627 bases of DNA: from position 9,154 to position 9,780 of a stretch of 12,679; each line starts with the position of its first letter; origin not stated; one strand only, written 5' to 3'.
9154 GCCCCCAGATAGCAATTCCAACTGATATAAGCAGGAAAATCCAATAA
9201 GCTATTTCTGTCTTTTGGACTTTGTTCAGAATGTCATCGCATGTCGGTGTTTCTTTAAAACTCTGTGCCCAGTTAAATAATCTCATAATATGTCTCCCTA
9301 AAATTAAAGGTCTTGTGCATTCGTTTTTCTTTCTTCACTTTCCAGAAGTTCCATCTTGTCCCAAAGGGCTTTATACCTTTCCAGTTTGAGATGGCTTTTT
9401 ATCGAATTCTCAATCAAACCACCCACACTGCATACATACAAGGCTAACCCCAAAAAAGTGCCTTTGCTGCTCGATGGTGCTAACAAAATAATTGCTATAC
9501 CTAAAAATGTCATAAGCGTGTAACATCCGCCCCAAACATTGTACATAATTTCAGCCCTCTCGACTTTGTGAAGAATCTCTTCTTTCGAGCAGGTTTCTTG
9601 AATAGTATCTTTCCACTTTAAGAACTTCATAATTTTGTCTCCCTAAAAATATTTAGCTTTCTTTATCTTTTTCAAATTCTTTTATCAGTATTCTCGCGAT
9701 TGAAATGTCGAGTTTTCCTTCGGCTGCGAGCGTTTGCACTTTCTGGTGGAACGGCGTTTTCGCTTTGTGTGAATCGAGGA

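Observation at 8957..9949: Compact minus-strand module: DUF2089-like HTH protein plus two paralogous small 2-TM proteins ending in QDL, not recognisable as a described system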

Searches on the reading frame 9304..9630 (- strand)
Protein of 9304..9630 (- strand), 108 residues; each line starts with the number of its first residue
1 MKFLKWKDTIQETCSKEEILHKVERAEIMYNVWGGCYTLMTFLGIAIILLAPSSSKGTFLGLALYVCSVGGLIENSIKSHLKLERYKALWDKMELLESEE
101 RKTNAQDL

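Call 3: search_protein_families(library=pfam, proteins=[window:9304-9630:-], max_evalue=1)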
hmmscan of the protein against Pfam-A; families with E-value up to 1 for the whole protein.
window:9304-9630:- (108 aa): 0 families

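Call 4: search_protein_families(library=ncbifam, proteins=[window:9304-9630:-], max_evalue=1)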
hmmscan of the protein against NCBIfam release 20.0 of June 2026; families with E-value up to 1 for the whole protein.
window:9304-9630:- (108 aa): 0 families

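Call 6: find_homologous_proteins(query=window:9304-9630:-, max_evalue=0.01)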
Query window:9304-9630:- (108 aa): 5 proteins with E <= 0.01 among 8 candidates.
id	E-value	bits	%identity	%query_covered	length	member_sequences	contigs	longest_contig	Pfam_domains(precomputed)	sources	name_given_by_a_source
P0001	2.5e-65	235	100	100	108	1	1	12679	-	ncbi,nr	ncbi:MAG: hypothetical protein PHF37_07895 [Phycisphaerae bacterium]|nr:hypothetical protein [Phycis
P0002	8.9e-46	172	72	100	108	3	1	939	-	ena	-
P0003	2.0e-36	142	66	100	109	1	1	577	-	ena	-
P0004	1.8e-27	113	52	100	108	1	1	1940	-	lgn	-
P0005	1.9e-25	107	54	100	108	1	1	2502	-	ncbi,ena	-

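Call 7: search_protein_families(library=padloc, proteins=[window:9304-9630:-], max_evalue=1)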
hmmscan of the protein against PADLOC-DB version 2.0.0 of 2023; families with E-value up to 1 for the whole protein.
window:9304-9630:- (108 aa): 0 families

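Call 8: search_protein_families(library=phrogs, proteins=[window:9304-9630:-], max_evalue=1)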
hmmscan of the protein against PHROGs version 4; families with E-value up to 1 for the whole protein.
window:9304-9630:- (108 aa): 1 family
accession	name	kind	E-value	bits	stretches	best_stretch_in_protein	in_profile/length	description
phrog_32627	-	unknown function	0.22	12.1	1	25-58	24-57/214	-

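Call 21: search_protein_representatives(alignment_id=A1)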
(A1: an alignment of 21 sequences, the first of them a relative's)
Query: 21 sequences, 109 profile positions. Proteins with E-value up to 0.001 (for the whole library): 79; up to 1e-10: 39; up to 1e-30: 4. The best 79 are listed.
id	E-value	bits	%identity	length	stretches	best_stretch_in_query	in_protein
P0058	1.0e-46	173.7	-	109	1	1-109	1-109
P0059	8.9e-38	144.9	-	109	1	1-109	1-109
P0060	6.5e-34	132.5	-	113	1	1-109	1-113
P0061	6.7e-32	126.0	-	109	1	1-109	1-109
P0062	4.9e-30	120.0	-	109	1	1-109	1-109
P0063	2.1e-29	118.0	-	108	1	1-109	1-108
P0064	5.3e-27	110.3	-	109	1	1-109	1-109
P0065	9.9e-27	109.4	-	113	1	6-109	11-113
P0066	5.6e-26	107.0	-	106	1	1-109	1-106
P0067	8.1e-25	103.2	-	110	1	1-109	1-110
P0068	8.4e-25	103.2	-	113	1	2-109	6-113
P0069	2.4e-24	101.7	-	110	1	7-109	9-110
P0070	4.3e-24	100.9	-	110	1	1-109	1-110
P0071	1.4e-23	99.3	-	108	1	1-108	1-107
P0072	2.9e-23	98.2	-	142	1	5-109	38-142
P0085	2.6e-15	72.6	-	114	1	5-109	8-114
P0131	2.3e-05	40.7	-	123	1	5-109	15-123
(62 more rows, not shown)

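Call 29: find_related_loci(query=A1, collection=viral_contigs, flank=4000)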
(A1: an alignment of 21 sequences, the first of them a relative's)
Query A1 (108 aa) in viral_contigs; peptide patterns used: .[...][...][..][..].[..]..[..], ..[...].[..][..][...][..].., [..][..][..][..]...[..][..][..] (x = any residue, [..] = any of these).
214 stretches matched a pattern, but none encodes a relative of the query by tblastn (E <= 1e-3).

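Call 36: find_encoding_contigs(protein=P0085, flank=4000, max_places=2)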
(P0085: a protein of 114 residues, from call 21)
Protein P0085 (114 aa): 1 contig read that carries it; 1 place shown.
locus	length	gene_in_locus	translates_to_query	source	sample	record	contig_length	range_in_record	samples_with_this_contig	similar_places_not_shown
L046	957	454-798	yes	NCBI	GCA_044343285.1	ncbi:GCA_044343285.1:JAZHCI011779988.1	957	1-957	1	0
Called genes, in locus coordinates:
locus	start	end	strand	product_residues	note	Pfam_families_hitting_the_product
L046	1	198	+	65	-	?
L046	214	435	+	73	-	-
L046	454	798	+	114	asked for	-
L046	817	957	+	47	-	?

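Call 37: find_encoding_contigs(protein=P0131, flank=4000, max_places=2)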
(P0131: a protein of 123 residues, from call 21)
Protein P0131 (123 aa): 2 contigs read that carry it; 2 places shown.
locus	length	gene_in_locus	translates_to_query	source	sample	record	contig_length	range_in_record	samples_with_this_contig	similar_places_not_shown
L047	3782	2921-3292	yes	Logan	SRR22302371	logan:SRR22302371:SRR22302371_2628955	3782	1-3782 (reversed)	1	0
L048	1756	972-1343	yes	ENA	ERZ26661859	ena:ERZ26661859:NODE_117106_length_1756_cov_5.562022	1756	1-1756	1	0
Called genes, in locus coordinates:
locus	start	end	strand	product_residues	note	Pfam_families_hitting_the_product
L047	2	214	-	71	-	?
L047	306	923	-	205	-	PF13707:RloB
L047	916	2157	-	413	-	PF13175:AAA_15 (faint), PF13304:AAA_21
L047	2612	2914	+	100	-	PF09862:DUF2089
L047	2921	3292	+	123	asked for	-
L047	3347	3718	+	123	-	-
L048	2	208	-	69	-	?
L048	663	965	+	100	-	PF09862:DUF2089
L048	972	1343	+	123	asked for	-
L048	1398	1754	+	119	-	?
